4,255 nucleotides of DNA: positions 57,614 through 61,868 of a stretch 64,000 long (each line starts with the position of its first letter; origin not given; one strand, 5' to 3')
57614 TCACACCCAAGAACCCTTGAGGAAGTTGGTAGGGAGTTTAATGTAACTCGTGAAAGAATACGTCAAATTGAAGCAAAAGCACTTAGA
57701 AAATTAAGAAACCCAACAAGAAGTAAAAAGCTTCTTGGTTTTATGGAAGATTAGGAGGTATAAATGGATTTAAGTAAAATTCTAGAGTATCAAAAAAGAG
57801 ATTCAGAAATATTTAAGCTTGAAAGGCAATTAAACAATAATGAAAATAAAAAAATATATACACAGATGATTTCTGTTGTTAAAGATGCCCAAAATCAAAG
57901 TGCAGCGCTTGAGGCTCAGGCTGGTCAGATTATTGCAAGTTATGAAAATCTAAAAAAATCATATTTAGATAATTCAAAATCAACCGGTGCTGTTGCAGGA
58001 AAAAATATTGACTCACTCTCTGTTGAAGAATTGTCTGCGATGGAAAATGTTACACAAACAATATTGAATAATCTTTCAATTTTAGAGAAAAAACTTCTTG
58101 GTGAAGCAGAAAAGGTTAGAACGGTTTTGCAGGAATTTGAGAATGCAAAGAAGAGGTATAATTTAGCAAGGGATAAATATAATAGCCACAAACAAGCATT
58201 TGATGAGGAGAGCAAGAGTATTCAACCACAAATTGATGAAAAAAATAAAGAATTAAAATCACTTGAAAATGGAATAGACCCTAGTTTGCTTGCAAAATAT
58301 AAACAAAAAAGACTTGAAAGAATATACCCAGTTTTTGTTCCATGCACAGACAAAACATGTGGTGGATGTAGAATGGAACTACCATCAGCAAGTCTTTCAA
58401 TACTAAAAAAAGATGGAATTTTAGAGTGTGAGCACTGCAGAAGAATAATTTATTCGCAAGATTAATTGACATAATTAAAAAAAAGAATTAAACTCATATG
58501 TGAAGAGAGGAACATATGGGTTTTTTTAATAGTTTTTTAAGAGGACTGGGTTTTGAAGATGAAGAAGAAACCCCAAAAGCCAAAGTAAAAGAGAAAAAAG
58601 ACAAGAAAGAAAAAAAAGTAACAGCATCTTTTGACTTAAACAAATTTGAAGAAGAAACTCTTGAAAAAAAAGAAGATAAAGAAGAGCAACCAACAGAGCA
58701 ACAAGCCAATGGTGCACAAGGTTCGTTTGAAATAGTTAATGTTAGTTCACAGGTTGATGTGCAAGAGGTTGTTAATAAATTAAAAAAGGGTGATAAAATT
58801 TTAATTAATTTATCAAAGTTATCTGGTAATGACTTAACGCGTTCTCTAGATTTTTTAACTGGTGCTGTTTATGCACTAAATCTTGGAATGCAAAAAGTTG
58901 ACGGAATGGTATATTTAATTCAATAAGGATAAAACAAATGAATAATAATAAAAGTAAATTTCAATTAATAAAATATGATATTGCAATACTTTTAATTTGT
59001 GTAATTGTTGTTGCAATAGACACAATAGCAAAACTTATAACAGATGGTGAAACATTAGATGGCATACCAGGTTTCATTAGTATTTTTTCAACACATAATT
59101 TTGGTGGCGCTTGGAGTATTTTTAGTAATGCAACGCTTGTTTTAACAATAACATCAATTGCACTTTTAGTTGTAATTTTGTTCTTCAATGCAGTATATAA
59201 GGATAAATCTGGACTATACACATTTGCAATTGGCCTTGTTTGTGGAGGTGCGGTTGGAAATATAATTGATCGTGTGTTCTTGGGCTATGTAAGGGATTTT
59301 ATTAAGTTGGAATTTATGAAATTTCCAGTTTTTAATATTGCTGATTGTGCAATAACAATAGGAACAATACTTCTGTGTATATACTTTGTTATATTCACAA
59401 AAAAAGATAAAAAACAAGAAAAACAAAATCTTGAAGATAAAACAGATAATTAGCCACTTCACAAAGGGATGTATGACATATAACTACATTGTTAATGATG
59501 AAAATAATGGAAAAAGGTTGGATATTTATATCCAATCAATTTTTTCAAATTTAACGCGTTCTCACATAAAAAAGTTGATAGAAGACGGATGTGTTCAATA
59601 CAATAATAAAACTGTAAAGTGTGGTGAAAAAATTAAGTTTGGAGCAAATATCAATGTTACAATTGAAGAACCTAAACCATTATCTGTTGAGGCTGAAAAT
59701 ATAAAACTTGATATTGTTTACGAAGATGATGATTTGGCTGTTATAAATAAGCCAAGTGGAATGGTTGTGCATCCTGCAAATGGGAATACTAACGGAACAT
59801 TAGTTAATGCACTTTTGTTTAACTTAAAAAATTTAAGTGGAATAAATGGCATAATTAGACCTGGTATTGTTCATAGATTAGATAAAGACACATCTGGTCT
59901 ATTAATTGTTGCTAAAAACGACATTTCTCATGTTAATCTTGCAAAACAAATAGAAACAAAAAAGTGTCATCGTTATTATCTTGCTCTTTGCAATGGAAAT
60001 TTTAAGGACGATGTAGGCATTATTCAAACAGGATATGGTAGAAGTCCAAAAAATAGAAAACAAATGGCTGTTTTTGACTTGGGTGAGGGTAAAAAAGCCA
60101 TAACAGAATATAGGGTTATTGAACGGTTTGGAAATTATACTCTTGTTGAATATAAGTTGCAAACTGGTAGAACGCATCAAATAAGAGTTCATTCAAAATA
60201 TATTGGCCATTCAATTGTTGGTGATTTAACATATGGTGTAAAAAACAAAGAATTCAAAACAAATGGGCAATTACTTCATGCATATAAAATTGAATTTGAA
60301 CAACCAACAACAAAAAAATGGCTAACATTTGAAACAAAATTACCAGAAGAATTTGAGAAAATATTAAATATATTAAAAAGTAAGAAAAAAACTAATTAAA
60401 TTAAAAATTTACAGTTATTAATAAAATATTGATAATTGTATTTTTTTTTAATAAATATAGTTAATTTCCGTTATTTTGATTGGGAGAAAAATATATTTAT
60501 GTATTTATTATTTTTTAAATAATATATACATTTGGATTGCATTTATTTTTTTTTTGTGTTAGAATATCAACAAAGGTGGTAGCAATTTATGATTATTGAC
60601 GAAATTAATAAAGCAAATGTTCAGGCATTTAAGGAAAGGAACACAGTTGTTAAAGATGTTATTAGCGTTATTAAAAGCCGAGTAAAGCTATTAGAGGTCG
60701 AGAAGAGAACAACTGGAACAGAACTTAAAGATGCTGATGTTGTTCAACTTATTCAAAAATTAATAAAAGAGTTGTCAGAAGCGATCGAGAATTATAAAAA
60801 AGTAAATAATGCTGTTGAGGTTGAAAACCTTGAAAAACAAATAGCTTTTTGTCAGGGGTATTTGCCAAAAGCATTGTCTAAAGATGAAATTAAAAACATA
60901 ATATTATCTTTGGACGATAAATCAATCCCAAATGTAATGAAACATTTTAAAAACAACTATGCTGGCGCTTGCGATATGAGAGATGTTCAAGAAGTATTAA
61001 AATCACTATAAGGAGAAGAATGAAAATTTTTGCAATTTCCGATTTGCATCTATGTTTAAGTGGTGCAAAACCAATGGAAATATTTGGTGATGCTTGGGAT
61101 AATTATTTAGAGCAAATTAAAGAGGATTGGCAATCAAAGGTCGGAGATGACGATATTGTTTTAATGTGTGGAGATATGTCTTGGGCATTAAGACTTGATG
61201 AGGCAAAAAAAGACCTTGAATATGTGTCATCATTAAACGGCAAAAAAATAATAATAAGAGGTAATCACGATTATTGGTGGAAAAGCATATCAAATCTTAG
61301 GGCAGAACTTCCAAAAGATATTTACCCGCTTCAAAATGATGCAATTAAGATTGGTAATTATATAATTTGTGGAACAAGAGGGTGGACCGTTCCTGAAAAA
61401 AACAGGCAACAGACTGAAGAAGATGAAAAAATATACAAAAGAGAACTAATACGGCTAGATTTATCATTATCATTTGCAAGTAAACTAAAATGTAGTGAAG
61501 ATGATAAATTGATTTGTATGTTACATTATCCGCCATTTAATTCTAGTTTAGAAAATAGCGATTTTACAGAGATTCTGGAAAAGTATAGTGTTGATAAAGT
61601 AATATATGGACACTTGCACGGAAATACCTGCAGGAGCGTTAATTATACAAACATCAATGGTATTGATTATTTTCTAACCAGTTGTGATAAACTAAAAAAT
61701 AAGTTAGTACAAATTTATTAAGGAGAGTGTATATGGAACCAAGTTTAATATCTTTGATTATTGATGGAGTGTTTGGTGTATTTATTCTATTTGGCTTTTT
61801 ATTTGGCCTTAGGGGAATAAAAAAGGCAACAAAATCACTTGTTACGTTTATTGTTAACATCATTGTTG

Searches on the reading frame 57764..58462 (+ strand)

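Call 19: search_protein_families(library=pfam, proteins=[window:57764-58462:+], max_evalue=0.001)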
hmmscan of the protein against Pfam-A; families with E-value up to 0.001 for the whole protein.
window:57764-58462:+ (233 aa): 1 family
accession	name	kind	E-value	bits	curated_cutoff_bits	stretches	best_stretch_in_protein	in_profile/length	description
PF02591.20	Zn_ribbon_9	-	4.9e-09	36.6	29.1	1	198-229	1-33/33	C4-type zinc ribbon domain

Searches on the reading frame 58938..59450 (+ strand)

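Call 19: search_protein_families(library=pfam, proteins=[window:58938-59450:+], max_evalue=0.001)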
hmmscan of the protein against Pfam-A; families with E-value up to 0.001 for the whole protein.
window:58938-59450:+ (171 aa): 1 family
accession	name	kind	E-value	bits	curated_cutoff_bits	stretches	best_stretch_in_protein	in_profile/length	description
PF01252.23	Peptidase_A8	-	2.5e-31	109.2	25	1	20-151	1-141/142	Signal peptidase (SPase) II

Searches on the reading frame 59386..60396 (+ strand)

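Call 19: search_protein_families(library=pfam, proteins=[window:59386-60396:+], max_evalue=0.001)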
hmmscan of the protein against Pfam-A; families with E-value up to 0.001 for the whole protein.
window:59386-60396:+ (337 aa): 2 families
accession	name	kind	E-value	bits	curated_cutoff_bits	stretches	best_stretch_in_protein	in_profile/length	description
PF00849.27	PseudoU_synth_2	-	1.4e-32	113.5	26.8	1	116-270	1-150/152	RNA pseudouridylate synthase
PF01479.30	S4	-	1.6e-07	31.4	22.8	1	44-87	2-46/48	S4 domain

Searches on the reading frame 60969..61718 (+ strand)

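Call 19: search_protein_families(library=pfam, proteins=[window:60969-61718:+], max_evalue=0.001)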
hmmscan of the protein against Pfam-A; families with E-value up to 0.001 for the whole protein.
window:60969-61718:+ (250 aa): 2 families
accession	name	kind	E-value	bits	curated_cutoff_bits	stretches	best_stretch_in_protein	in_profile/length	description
PF00149.33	Metallophos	-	1.5e-16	61.8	21.5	1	18-218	1-190/191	Calcineurin-like phosphoesterase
PF12850.12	Metallophos_2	-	1.6e-08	35.2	27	1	18-225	1-125/154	Calcineurin-like phosphoesterase superfamily domain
